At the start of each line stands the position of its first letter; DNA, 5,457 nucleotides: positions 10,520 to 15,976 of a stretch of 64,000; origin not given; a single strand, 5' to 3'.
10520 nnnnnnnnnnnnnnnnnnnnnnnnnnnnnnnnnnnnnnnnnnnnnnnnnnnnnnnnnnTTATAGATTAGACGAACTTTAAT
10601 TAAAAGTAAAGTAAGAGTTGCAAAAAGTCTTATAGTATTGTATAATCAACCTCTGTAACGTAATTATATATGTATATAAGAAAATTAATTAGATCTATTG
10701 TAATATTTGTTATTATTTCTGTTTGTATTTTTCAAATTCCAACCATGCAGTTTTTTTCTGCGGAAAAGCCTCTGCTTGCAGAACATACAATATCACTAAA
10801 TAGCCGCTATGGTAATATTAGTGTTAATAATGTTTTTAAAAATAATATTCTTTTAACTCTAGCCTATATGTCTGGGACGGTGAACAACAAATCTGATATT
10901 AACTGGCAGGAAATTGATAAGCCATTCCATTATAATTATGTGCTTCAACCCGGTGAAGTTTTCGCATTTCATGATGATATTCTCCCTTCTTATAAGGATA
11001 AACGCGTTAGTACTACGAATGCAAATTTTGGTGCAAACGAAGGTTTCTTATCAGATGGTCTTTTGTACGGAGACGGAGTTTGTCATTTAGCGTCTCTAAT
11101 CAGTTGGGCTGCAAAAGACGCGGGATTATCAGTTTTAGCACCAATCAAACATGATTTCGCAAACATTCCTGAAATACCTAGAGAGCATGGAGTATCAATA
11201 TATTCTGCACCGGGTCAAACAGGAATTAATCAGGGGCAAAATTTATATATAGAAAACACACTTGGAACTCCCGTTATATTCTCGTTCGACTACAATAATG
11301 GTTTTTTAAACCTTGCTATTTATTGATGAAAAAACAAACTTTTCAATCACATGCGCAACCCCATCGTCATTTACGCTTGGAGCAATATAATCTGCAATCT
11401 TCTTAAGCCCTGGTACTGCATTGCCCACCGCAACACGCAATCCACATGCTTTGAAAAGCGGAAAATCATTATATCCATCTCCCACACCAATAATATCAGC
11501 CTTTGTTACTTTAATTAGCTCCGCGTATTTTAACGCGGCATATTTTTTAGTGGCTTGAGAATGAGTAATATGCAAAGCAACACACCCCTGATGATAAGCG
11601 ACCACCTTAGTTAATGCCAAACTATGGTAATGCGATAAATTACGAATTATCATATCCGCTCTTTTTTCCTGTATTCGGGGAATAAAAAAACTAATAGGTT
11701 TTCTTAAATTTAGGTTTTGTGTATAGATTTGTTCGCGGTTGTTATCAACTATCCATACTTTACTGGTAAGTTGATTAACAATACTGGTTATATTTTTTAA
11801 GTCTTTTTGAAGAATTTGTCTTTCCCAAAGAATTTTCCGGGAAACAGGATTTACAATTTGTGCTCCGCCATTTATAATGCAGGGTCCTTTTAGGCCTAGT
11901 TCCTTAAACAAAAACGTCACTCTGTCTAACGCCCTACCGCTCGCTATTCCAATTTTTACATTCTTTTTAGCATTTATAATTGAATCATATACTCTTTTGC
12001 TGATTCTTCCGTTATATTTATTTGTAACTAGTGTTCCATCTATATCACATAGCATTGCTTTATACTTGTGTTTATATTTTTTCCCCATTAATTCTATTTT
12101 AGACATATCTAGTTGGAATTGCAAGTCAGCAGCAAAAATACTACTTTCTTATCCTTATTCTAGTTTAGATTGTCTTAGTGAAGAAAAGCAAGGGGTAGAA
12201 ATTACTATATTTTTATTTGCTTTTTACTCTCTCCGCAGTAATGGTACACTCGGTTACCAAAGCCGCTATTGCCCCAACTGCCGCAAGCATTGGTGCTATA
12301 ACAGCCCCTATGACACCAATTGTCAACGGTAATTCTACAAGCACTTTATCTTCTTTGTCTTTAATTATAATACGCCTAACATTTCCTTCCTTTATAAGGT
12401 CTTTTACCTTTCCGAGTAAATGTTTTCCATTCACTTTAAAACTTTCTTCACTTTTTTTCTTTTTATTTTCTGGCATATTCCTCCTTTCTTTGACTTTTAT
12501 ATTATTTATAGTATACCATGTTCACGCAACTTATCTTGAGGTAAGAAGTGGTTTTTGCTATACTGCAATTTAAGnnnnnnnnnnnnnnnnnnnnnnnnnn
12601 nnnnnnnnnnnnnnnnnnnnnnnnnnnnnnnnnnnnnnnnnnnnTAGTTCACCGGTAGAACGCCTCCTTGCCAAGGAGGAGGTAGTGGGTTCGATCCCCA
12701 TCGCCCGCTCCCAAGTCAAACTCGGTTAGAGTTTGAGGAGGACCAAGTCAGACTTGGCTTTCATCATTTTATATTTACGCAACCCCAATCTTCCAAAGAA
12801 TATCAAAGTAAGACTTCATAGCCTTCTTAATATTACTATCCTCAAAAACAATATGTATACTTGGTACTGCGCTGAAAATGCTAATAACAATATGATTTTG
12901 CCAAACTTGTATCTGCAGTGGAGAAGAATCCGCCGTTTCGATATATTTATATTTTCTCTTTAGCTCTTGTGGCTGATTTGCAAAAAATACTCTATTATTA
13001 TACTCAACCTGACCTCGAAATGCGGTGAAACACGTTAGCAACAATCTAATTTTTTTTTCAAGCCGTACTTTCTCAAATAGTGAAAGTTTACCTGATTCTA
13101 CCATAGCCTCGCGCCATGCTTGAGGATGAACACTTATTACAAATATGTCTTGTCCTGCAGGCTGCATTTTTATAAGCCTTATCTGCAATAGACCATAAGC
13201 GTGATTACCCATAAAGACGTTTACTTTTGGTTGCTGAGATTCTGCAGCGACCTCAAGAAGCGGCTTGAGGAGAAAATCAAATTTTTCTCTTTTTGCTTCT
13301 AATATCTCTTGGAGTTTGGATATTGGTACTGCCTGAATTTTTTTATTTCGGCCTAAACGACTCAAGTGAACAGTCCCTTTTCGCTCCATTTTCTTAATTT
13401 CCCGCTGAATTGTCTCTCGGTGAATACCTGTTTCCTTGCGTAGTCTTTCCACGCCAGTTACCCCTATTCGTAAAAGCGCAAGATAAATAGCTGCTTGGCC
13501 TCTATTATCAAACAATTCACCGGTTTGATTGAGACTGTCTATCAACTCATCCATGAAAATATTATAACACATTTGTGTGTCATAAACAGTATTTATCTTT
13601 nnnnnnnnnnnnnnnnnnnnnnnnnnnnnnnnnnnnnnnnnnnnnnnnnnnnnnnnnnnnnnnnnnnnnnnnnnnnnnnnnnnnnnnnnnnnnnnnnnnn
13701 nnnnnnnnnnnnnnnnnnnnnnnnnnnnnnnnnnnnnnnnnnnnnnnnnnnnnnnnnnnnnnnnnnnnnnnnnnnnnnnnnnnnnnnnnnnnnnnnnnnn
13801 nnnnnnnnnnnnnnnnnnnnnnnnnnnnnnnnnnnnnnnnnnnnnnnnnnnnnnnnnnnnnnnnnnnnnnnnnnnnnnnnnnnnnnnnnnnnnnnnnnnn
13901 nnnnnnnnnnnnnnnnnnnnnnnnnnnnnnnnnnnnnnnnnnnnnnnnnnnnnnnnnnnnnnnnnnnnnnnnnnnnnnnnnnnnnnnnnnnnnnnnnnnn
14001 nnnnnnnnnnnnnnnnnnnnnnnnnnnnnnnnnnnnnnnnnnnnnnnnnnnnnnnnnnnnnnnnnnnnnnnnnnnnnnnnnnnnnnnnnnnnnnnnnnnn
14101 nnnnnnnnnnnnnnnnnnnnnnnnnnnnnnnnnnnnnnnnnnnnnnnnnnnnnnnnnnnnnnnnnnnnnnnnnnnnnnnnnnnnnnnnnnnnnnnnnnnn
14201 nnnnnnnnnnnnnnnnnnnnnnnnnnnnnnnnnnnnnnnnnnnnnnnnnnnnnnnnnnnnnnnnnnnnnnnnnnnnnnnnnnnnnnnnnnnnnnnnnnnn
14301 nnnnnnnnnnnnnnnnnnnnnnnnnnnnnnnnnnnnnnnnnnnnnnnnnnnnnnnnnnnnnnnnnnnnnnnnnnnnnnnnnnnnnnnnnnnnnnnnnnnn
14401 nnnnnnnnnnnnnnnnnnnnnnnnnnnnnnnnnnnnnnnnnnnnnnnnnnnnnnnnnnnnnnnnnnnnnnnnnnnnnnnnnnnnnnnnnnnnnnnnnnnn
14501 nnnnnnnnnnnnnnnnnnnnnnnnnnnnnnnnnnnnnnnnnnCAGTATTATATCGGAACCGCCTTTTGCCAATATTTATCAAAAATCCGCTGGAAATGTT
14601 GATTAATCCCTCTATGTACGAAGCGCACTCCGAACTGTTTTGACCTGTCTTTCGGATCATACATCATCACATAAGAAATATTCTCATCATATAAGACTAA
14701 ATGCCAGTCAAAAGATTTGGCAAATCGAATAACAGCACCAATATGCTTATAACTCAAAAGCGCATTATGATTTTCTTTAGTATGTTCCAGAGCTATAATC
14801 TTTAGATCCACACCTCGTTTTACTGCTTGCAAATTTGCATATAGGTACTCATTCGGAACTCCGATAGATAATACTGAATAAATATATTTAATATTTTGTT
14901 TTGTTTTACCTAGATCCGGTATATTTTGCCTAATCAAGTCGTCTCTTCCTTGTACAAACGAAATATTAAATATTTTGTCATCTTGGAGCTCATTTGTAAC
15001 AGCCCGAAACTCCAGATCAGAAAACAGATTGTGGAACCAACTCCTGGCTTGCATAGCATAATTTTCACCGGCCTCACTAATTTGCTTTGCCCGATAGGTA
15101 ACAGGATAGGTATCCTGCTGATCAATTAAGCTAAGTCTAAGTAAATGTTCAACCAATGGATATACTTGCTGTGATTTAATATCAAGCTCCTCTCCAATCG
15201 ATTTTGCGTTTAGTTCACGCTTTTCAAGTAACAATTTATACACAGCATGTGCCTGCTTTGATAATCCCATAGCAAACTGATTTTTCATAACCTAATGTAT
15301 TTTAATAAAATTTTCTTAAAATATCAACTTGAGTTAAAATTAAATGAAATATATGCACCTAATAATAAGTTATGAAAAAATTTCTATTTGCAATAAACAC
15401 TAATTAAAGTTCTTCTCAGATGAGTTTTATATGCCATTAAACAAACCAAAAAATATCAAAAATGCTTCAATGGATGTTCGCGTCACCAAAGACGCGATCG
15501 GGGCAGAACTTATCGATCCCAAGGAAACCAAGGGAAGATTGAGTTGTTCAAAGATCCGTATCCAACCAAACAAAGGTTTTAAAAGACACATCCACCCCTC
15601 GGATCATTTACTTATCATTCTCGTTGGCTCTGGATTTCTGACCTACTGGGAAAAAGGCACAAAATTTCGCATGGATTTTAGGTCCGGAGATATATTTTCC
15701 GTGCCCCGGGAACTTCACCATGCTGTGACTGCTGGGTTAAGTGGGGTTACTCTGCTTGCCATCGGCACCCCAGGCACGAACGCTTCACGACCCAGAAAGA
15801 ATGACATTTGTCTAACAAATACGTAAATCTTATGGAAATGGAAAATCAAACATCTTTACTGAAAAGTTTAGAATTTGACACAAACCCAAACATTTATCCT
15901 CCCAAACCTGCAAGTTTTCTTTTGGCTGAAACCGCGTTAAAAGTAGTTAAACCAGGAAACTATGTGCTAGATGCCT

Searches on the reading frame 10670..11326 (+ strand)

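Call 52: search_protein_families(library=pfam, proteins=[window:10670-11326:+], max_evalue=0.0001)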
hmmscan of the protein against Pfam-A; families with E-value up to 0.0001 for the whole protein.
window:10670-11326:+ (218 aa): 1 family
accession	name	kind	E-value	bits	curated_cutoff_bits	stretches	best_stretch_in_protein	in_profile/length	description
PF04294.18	VanW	-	1.5e-07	31.4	27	1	89-218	15-130/130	VanW like protein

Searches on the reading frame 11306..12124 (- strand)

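Call 52: search_protein_families(library=pfam, proteins=[window:11306-12124:-], max_evalue=0.0001)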
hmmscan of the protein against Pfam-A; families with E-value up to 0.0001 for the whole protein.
window:11306-12124:- (272 aa): 3 families
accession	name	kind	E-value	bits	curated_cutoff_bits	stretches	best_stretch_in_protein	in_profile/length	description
PF08282.18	Hydrolase_3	-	5.5e-39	134.9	20.9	2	133-260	131-255/255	haloacid dehalogenase-like hydrolase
PF05116.19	S6PP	-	3.2e-09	37.2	20.3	1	23-239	4-212/247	Sucrose-6F-phosphate phosphohydrolase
PF00702.32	Hydrolase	-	1.4e-05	26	26.4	1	21-228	1-191/191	haloacid dehalogenase-like hydrolase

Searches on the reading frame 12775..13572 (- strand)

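Call 52: search_protein_families(library=pfam, proteins=[window:12775-13572:-], max_evalue=0.0001)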
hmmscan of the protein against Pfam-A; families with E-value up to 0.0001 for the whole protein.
window:12775-13572:- (265 aa): 1 family
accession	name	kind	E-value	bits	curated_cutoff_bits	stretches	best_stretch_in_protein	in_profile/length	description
PF01978.25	TrmB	-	1.7e-06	28.2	25.6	1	27-84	11-67/68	Sugar-specific transcriptional regulator TrmB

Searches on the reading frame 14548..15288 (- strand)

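Call 53: search_protein_families(library=pfam, proteins=[window:14548-15288:-], max_evalue=0.0001)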
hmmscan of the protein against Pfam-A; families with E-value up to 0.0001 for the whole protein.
window:14548-15288:- (246 aa): 1 family
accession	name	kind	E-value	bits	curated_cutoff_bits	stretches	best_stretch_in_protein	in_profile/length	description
PF01978.25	TrmB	-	1.9e-08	34.5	25.6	1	6-69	3-66/68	Sugar-specific transcriptional regulator TrmB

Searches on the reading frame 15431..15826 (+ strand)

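Call 53: search_protein_families(library=pfam, proteins=[window:15431-15826:+], max_evalue=0.0001)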
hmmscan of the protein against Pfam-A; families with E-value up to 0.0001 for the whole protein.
window:15431-15826:+ (131 aa): 2 families
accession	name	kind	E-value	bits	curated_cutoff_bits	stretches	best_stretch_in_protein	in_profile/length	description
PF07883.17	Cupin_2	-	4.7e-06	26.7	27.2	1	42-100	3-57/70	Cupin domain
PF00190.28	Cupin_1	-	5.9e-06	26.4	22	1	31-114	23-116/151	Cupin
